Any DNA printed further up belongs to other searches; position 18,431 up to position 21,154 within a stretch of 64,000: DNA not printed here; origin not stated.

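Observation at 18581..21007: Stand-alone SIR2-like / GT4 glycosyltransferase fusion with an unassignable C-terminal tail: candidate new NAD-linked (possibly defence) effector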

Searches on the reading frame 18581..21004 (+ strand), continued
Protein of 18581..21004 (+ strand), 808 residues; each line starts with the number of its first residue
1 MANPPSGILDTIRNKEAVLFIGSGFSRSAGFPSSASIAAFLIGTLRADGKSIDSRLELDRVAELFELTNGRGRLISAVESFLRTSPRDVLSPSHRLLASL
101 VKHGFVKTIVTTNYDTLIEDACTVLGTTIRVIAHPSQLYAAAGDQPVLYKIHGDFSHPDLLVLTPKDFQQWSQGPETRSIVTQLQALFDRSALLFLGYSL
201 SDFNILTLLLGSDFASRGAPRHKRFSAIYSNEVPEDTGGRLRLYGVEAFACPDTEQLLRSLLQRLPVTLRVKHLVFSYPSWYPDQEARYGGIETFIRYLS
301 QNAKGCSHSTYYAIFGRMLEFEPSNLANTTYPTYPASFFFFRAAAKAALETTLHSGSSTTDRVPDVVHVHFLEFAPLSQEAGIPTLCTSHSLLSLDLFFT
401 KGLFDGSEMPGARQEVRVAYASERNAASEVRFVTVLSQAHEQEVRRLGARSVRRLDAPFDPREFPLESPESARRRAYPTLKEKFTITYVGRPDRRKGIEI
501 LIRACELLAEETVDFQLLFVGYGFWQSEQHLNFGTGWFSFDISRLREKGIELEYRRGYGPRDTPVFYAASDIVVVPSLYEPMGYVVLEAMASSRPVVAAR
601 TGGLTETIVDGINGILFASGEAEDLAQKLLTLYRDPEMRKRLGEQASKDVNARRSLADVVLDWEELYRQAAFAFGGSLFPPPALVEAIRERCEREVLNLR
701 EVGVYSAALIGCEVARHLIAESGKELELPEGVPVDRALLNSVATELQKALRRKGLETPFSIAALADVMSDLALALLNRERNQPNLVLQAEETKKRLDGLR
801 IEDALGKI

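Call 82: find_related_loci(query=A1, collection=metagenome_contigs, flank=10000)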
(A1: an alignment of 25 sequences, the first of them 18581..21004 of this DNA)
Query A1 (808 aa) in metagenome_contigs; peptide patterns used: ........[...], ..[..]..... (x = any residue, [..] = any of these).
350 stretches matched a pattern; 211 encode a relative of the query (tblastn E <= 1e-3); the best 80 are kept; 80 distinct loci.
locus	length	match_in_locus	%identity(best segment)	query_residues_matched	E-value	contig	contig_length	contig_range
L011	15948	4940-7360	65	1-806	0e+0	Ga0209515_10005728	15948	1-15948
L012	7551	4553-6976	64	1-806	0e+0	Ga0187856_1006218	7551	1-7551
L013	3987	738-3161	64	1-806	0e+0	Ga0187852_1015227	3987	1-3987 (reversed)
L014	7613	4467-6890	64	1-806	0e+0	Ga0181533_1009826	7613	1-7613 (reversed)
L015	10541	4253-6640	54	5-798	0e+0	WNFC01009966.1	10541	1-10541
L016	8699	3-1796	52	199-797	0e+0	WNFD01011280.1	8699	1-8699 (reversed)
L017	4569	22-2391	39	29-805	2e-179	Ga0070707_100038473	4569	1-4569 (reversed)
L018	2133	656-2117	62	7-510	1e-167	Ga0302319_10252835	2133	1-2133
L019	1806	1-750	47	573-806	5e-66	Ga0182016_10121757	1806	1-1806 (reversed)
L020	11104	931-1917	28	268-617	6e-19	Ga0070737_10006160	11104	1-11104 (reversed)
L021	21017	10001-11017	28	266-624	1e-17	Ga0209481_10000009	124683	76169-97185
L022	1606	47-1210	26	269-668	3e-17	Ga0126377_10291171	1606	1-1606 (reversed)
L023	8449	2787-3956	27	269-668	6e-17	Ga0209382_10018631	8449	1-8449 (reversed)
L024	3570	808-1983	26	269-668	9e-17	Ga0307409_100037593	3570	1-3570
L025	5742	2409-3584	25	269-668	1e-16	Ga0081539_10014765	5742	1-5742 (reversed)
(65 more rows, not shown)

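Call 86: search_protein_families(library=pfam, proteins=[L015:2888-4099:+, L015:6745-7746:-, L015:7767-9296:-, L015:9275-10288:-, L015:480-950:+, L015:1088-1435:-, L016:5794-6870:-, L016:6831-7508:-, L012:512-3070:+, L012:3292-4350:+], max_evalue=0.0001)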
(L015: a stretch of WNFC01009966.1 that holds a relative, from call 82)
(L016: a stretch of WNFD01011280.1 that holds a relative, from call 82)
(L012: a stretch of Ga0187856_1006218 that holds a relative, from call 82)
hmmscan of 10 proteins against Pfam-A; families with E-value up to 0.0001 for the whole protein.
L015:2888-4099:+ (403 aa): 1 family
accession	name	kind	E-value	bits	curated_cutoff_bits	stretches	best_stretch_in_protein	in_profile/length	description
PF01833.30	TIG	-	1.4e-06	28.6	20.9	1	328-400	6-83/84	IPT/TIG domain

L015:6745-7746:- (333 aa): 1 family
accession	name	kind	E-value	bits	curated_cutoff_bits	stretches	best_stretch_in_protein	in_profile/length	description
PF01734.28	Patatin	-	2.1e-18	67.7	27.7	1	8-196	1-186/191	Patatin-like phospholipase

L015:7767-9296:- (509 aa): 1 family
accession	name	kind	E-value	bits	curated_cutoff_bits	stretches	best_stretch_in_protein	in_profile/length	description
PF20703.3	nSTAND1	-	1.1e-42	147.5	27.1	1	26-427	1-342/379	Novel STAND NTPase 1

L015:9275-10288:- (337 aa): 1 family
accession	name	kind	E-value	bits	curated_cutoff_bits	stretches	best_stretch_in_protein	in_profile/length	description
PF13289.12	SIR2_2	-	9.1e-25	87.8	24.5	1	147-315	2-140/141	SIR2-like domain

L015:480-950:+ (156 aa): 1 family
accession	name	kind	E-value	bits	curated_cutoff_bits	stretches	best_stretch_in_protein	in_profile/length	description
PF08906.16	T6SS_Tdi1_C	-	4.2e-05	23.8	27.4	1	86-134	27-75/75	T6SS immunity protein Tdi1, C-terminal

L015:1088-1435:- (115 aa): 0 families

L016:5794-6870:- (358 aa): 1 family
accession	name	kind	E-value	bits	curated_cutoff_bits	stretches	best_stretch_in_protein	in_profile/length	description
PF00588.24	SpoU_methylase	-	8e-14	52.4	29.7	1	79-146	78-142/142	SpoU rRNA Methylase family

L016:6831-7508:- (225 aa): 0 families

L012:512-3070:+ (852 aa): 3 families
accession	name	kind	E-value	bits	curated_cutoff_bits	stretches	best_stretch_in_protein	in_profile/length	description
PF00128.31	Alpha-amylase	-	1.7e-17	64.2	22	1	348-564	14-250/446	Alpha amylase, catalytic domain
PF02806.24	Alpha-amylase_C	-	9.5e-13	48.7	21.2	1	763-851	6-94/95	Alpha amylase, C-terminal all-beta domain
PF02922.24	CBM_48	-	3.9e-06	27.5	22.4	0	124-153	2-28/83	Carbohydrate-binding module 48 (Isoamylase N-terminal domain)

L012:3292-4350:+ (352 aa): 1 family
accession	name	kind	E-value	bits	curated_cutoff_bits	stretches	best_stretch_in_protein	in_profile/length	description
PF10137.14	CAP12-PCTIR_TIR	-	2.7e-27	95.6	24.7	1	70-188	2-118/119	CAP12/Pycsar effector protein, TIR domain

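Call 87: search_protein_families(library=padloc, proteins=[L012:3292-4350:+, L015:6745-7746:-, L015:7767-9296:-, L015:9275-10288:-, L015:2888-4099:+, L008:2814-4241:+, L008:8228-9559:-, L008:9584-11125:-, L008:207-1043:-, L004:15498-17123:+], max_evalue=0.00001)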
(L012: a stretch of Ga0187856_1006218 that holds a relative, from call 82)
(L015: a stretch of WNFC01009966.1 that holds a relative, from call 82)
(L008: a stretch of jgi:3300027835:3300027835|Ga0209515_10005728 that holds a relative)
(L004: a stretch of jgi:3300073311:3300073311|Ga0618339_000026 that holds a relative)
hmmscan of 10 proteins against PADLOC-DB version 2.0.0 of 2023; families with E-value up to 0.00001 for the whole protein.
L012:3292-4350:+ (352 aa): 9 families
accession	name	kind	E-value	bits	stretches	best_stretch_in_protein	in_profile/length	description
PDLC00731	Effector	-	3.1e-45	152.5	1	58-216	146-303/306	TIR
PDLC00732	Effector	-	1.1e-43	147.3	1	59-216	143-299/301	TIR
PDLC00729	Effector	-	1.5e-41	140.8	1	67-198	3-128/310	TIR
PDLC02371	PycTIR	-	6.2e-35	118.9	1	41-216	126-287/288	-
PDLC05005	PDC-S35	-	2.5e-14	51.6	1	119-188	168-237/264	-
PDLC05006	PDC-S35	-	8.5e-12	43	1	108-188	122-205/231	-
PDLC05007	PDC-S35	-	3.8e-11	41.2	1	119-187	183-251/278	-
PDLC05003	PDC-S35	-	7.2e-11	40.1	1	110-188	134-214/245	-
PDLC05004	PDC-S35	-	3.8e-10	37.8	1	121-189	171-240/265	-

L015:6745-7746:- (333 aa): 4 families
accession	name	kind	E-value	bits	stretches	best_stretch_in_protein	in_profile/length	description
PDLC00758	Effector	-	5.3e-47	158.7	1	7-304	8-306/331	Phospholipase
PDLC00757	Effector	-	1.2e-38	131.3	1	7-305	12-302/331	Phospholipase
PDLC00755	Effector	-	3.4e-21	73.7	1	7-305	13-300/311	Phospholipase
PDLC00756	Effector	-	5.1e-10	37.1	1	54-275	2-217/280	Phospholipase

L015:7767-9296:- (509 aa): 0 families

L015:9275-10288:- (337 aa): 4 families
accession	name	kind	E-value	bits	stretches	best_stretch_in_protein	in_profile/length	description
PDLC00407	ThsA1|ThsA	-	1.9e-14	51.2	1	208-301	140-227/478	STALD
PDLC00409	ThsA1|ThsA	-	1.8e-13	48.5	1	209-292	142-218/242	STALD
PDLC04967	PDC-S25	-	5.3e-09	33.6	1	214-281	189-249/528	-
PDLC04968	PDC-S25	-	3.6e-07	27.6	0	214-283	179-241/517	-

L015:2888-4099:+ (403 aa): 0 families

L008:2814-4241:+ (475 aa): 0 families

L008:8228-9559:- (443 aa): 0 families

L008:9584-11125:- (513 aa): 4 families
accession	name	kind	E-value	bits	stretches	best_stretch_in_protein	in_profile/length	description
PDLC03014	subtilase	-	7.1e-52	175.2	1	164-503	169-388/391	-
PDLC02197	IetS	-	9.6e-16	55.2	1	171-491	258-537/749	-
PDLC02198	IetS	-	5e-08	29.4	0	401-473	471-551/795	-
PDLC02201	IetS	-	4.8e-07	26.4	1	308-489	351-524/781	-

L008:207-1043:- (278 aa): 19 families
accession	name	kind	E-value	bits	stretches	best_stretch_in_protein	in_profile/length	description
PDLC03294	MTase_II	-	1.5e-81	272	1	11-277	3-270/272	Type II methyltransferase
PDLC03261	MTase_II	-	2.2e-70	235.7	1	11-264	23-273/643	Type II methyltransferase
PDLC03729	oMTase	-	5.9e-64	214.2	1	11-274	3-265/275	orphan methyltransferase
PDLC03735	oMTase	-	6.7e-60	200.9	1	12-278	7-282/284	orphan methyltransferase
PDLC03266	MTase_II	-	4.1e-56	188.5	1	12-276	14-281/285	Type II methyltransferase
PDLC03247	MTase_II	-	1.3e-28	98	1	15-254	5-239/282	Type II methyltransferase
PDLC03264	MTase_II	-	3e-25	87.1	1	14-209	13-215/306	Type II methyltransferase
PDLC03349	MTase_II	-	2.2e-19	67.7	2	99-223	173-299/374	Type II methyltransferase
PDLC03344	MTase_II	-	3.8e-19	67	1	10-152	1-145/154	Type II methyltransferase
PDLC03253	MTase_II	-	1e-17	62.7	1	10-274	1-249/253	Type II methyltransferase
PDLC03302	MTase_II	-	4.6e-17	60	1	15-196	362-544/626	Type II methyltransferase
PDLC03383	MTase_II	-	2.1e-15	54.9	1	96-237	125-260/318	Type II methyltransferase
PDLC03290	MTase_II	-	5.3e-15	53.5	1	15-202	7-208/292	Type II methyltransferase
PDLC03244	MTase_II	-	4e-14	50.4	1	15-259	30-270/295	Type II methyltransferase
PDLC03287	MTase_II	-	8.4e-11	39.4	1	16-195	367-551/646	Type II methyltransferase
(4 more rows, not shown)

L004:15498-17123:+ (541 aa): 36 families (the best 25 are shown)
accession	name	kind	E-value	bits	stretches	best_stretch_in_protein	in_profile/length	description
PDLC04042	PD-T4-6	-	9.5e-73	243.4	1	5-274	7-275/292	-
PDLC04138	mad6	-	3e-72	242.5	1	4-295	48-337/659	mads_6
PDLC04053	PD-T4-6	-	3.2e-72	241.6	1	3-282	5-282/311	-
PDLC04043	PD-T4-6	-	2.9e-69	232.3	1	5-271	13-277/452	-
PDLC04060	PD-T4-6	-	7.3e-63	211.1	1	7-319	8-314/486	-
PDLC04061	PD-T4-6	-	7.4e-61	205.2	1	7-284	16-293/510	-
PDLC04047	PD-T4-6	-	2.8e-60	202.1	1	3-276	6-277/327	-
PDLC04054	PD-T4-6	-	1.3e-58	197.2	1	7-275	11-277/347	-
PDLC04039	PD-T4-6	-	2.7e-57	192.8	1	5-269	12-273/458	-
PDLC04048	PD-T4-6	-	3.2e-56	189.2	1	7-272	10-273/354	-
PDLC04041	PD-T4-6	-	5.1e-54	182.2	1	3-300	24-322/443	-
PDLC04057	PD-T4-6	-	3.5e-53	179.2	1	7-285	8-284/443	-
PDLC04052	PD-T4-6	-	2.9e-48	163.3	1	7-268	9-273/496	-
PDLC01088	C3a189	-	1.1e-47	161.2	1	15-271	5-261/840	kinase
PDLC04055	PD-T4-6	-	6.3e-46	155.2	1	6-277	69-341/496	-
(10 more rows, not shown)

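Call 93: search_solved_structures(query=L005:7679-9547:+, max_evalue=0.001)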
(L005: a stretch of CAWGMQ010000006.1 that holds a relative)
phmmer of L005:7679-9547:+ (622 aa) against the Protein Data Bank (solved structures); distinct sequences matched with E-value up to 0.001: 1.
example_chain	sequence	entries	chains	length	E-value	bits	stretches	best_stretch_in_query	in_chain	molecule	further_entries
1iqc_A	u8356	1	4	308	0.00043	22.5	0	466-599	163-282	di-heme peroxidase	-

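Call 94: search_solved_structures(query=L005:12980-13975:-, max_evalue=0.001)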
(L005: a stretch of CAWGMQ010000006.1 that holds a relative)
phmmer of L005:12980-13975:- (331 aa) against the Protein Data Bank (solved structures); distinct sequences matched with E-value up to 0.001: 18.
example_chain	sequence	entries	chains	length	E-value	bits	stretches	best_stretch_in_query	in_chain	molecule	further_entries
3dt6_A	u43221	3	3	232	4.6e-29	105.1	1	125-327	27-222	Brain Platelet-activating factor acetylhydrolase IB subunit alpha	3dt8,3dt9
1es9_A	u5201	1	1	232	1e-28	103.9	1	125-327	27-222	PLATELET-ACTIVATING FACTOR ACETYLHYDROLASE IB GAMMA SUBUNIT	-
1fxw_A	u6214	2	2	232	1.1e-28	103.9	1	125-327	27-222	PLATELET-ACTIVATING FACTOR ACETYLHYDROLASE IB GAMMA SUBUNIT | PLATELET-ACTIVATING FACTOR ACETYLHYDROLASE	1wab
1bwp_A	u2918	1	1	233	2.4e-28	102.7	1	125-327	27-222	PLATELET-ACTIVATING FACTOR ACETYLHYDROLASE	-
1bwr_A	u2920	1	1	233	4e-28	102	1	125-327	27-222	PLATELET-ACTIVATING FACTOR ACETYLHYDROLASE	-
1bwq_A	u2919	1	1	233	5.5e-28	101.6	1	125-327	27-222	PLATELET-ACTIVATING FACTOR ACETYLHYDROLASE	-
1fxw_F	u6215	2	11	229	3.5e-26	95.6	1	124-308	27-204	PLATELET-ACTIVATING FACTOR ACETYLHYDROLASE IB BETA SUBUNIT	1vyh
6njc_A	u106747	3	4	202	3.7e-11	46.3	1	167-313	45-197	Sialate O-acetylesterase | Lysophospholipase L1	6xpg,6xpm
7pzg_AAA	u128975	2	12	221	4.3e-11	46.1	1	167-313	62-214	Lysophospholipase L1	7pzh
3p94_A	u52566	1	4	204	2.3e-09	40.4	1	137-313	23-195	GDSL-like Lipase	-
9hi6_A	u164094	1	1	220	3e-07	33.4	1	126-319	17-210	FI6-focused design_04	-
4iyj_A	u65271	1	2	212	3.8e-07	33.1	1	126-319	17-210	GDSL-like protein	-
9hi5_A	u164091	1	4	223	4.9e-07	32.7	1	126-326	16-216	GDSL-like protein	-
9hi4_C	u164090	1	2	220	6.2e-07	32.4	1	126-323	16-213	FI6-focused design_03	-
4c1b_A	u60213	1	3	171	7.6e-06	28.8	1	178-316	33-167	ORF1-ENCODED PROTEIN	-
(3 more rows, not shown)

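Call 95: search_solved_structures(query=L017:2465-3538:+, max_evalue=0.001)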
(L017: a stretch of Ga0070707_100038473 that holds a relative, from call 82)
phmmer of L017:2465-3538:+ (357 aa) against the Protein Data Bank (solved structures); distinct sequences matched with E-value up to 0.001: 0.
